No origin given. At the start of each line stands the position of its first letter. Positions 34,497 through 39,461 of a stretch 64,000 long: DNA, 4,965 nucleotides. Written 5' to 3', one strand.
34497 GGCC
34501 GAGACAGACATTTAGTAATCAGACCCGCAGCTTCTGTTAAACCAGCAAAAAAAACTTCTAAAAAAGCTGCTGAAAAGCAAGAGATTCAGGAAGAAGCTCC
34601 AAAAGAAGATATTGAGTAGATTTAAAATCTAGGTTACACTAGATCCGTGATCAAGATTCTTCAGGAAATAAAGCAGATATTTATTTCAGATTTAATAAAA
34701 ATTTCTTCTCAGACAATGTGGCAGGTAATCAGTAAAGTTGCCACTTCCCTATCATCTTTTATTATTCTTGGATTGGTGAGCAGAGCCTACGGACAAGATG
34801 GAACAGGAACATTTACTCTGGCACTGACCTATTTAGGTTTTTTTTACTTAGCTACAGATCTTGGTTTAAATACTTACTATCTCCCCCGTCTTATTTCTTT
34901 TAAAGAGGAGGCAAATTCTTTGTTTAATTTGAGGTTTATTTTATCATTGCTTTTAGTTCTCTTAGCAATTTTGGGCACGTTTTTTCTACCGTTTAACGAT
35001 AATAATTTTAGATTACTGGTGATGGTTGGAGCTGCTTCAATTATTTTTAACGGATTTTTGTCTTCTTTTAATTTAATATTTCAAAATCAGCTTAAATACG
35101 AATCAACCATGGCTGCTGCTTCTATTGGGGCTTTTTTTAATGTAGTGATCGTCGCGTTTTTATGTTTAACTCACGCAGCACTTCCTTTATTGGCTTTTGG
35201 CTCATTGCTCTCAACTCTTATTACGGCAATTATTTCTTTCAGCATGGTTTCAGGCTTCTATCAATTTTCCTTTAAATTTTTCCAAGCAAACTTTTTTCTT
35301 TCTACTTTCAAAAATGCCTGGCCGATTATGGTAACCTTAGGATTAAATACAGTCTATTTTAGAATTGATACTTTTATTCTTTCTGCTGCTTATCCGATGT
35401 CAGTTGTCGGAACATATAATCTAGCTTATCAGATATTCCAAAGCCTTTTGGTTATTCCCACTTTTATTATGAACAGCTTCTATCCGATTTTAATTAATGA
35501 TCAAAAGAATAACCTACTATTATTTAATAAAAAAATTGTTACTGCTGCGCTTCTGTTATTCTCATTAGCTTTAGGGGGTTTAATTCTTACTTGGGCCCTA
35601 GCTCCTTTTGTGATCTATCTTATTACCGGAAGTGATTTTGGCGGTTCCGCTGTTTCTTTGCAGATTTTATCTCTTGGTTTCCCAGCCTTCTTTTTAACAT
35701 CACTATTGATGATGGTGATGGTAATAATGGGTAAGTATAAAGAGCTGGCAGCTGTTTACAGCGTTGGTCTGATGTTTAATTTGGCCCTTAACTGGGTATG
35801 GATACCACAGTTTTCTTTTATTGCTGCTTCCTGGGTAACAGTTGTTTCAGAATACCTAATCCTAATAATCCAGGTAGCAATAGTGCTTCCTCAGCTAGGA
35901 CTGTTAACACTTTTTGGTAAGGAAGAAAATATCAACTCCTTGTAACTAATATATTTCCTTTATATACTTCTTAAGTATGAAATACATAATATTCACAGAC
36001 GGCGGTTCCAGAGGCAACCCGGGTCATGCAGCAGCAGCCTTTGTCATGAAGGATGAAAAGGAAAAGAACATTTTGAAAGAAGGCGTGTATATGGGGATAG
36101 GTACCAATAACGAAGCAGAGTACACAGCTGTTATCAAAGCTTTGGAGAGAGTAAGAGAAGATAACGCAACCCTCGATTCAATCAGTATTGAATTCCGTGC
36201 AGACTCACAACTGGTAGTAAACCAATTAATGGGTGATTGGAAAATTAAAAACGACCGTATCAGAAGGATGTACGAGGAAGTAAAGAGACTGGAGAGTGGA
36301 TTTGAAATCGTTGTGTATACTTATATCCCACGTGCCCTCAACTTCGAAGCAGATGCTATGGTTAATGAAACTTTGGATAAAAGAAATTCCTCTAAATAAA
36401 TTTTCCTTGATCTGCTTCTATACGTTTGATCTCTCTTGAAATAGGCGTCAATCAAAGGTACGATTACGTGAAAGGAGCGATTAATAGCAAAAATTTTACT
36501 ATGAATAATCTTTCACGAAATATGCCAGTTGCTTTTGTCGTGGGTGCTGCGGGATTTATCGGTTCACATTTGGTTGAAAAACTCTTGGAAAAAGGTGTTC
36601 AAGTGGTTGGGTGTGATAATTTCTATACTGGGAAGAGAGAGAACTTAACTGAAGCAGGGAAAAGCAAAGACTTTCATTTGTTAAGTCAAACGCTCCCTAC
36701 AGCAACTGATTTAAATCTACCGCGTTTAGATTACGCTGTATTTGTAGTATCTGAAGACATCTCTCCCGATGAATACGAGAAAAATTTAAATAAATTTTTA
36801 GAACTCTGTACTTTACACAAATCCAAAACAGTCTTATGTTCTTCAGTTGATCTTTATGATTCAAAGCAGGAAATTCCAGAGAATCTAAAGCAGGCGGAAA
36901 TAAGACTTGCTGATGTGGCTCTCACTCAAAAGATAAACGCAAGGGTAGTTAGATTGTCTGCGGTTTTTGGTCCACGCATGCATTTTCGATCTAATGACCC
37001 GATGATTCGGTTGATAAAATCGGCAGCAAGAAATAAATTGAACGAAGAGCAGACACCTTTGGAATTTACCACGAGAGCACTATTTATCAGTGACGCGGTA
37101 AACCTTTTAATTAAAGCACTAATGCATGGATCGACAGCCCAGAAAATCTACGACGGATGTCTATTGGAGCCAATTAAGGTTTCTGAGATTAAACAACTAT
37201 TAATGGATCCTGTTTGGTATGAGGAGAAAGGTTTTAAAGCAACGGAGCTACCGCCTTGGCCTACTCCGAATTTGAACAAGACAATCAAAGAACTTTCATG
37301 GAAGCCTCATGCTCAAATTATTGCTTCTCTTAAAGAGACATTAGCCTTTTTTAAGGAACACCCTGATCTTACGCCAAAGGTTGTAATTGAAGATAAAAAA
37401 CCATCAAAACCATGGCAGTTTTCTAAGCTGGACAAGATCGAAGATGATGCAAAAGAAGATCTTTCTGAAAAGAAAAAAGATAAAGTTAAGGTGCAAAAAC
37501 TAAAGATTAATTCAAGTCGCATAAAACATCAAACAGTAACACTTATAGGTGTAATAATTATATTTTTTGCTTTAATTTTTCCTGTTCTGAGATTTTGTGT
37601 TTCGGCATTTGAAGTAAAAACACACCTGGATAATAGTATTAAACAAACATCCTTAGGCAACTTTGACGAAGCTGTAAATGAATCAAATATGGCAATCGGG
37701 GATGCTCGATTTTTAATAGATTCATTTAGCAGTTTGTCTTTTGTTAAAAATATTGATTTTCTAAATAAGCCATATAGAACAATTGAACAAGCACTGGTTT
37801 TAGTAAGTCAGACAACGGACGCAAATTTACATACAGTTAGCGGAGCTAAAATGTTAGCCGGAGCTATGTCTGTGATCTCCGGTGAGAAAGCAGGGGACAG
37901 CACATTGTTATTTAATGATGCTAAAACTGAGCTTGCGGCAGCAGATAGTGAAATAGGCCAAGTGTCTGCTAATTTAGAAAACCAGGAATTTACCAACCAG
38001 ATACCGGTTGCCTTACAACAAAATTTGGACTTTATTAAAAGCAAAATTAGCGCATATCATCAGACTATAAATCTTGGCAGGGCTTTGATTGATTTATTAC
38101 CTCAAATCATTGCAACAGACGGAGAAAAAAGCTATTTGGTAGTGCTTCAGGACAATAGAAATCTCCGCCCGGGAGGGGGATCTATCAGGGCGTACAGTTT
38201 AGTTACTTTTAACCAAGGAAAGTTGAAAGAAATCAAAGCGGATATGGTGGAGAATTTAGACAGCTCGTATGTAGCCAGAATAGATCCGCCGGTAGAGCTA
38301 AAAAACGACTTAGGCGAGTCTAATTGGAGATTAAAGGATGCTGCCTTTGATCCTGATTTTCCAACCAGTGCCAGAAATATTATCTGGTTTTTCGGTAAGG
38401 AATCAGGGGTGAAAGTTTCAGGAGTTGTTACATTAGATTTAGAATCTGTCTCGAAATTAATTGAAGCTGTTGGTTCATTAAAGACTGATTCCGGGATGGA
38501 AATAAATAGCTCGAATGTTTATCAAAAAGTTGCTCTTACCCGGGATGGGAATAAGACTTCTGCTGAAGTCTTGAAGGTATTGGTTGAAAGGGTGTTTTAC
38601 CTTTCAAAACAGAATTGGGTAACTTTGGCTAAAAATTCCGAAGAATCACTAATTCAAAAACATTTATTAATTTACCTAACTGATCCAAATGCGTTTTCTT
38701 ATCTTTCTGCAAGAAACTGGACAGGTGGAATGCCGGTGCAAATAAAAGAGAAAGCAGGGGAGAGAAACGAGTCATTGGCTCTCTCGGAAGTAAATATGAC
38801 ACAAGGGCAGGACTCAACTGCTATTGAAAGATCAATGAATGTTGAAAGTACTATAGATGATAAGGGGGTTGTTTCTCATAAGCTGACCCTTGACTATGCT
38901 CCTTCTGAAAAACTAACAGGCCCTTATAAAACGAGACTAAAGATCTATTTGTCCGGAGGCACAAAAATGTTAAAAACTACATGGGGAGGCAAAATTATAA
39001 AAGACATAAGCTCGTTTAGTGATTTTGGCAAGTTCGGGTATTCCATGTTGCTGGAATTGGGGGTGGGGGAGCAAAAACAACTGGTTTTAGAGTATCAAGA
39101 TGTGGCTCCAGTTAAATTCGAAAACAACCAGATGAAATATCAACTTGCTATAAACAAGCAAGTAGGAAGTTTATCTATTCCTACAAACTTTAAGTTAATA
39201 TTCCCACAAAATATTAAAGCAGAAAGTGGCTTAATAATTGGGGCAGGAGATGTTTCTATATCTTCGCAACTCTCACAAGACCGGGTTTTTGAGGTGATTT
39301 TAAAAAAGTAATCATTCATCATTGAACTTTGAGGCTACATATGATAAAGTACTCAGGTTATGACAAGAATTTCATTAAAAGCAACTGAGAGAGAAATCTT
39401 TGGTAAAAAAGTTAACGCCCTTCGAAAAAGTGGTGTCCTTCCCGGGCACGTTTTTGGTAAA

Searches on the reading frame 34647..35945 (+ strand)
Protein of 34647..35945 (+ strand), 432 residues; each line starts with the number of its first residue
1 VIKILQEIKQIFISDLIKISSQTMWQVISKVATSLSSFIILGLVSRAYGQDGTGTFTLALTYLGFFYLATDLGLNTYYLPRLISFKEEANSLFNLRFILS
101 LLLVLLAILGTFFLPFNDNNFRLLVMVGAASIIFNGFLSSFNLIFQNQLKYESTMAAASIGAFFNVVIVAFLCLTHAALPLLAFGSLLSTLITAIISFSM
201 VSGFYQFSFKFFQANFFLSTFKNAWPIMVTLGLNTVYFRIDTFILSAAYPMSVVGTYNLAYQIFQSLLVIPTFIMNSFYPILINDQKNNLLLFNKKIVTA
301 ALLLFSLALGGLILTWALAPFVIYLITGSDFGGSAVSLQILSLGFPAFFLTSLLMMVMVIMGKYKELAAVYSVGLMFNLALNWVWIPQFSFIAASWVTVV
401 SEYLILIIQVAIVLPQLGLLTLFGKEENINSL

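Call 28: search_protein_families(library=pfam, proteins=[window:34647-35945:+], max_evalue=0.001)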
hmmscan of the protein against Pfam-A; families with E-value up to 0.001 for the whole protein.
window:34647-35945:+ (432 aa): 2 families
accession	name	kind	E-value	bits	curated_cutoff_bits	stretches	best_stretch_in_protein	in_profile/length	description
PF01943.22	Polysacc_synt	-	2.2e-17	63.8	28.2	1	23-282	5-270/274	Polysaccharide biosynthesis protein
PF13440.11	Polysacc_synt_3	-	1.7e-09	37.8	23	1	54-331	12-288/293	Polysaccharide biosynthesis protein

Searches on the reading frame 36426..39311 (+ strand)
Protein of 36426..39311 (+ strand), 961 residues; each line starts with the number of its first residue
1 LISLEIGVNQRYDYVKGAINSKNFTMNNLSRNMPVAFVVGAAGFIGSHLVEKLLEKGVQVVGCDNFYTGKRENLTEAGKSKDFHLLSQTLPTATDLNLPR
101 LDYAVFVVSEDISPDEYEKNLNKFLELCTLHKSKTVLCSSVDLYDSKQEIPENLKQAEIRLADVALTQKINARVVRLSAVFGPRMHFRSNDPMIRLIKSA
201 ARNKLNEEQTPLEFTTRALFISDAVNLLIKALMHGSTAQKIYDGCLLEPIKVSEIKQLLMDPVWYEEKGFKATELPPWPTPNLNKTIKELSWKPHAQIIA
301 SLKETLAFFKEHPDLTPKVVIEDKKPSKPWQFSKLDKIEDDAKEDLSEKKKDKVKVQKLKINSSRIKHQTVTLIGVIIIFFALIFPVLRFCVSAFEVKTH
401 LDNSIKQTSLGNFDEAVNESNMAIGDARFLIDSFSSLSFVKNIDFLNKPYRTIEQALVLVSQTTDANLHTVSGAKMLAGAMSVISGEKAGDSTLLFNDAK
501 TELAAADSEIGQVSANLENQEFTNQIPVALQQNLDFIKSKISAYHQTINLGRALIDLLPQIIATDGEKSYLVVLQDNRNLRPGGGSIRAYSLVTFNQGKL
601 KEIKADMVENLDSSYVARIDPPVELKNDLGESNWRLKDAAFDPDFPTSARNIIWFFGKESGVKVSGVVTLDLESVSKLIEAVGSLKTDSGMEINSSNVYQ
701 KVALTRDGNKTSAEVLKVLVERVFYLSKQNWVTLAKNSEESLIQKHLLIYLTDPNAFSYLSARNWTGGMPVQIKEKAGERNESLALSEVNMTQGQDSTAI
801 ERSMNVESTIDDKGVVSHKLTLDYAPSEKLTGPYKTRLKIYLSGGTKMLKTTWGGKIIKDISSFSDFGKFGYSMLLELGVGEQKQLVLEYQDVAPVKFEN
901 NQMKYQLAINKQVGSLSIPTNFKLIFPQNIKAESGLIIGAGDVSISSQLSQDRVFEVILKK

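Call 28: search_protein_families(library=pfam, proteins=[window:36426-39311:+], max_evalue=0.001)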
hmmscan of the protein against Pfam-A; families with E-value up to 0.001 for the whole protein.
window:36426-39311:+ (961 aa): 3 families
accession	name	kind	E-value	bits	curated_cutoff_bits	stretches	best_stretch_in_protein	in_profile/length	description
PF13196.11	DUF4012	-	4.5e-22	79.6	28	1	565-701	1-138/144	Protein of unknown function (DUF4012)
PF01370.27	Epimerase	-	1.1e-11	45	20.9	1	37-237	2-230/240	NAD dependent epimerase/dehydratase family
PF16363.11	GDP_Man_Dehyd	-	5.3e-07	29.8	27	1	37-87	1-58/332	GDP-mannose 4,6 dehydratase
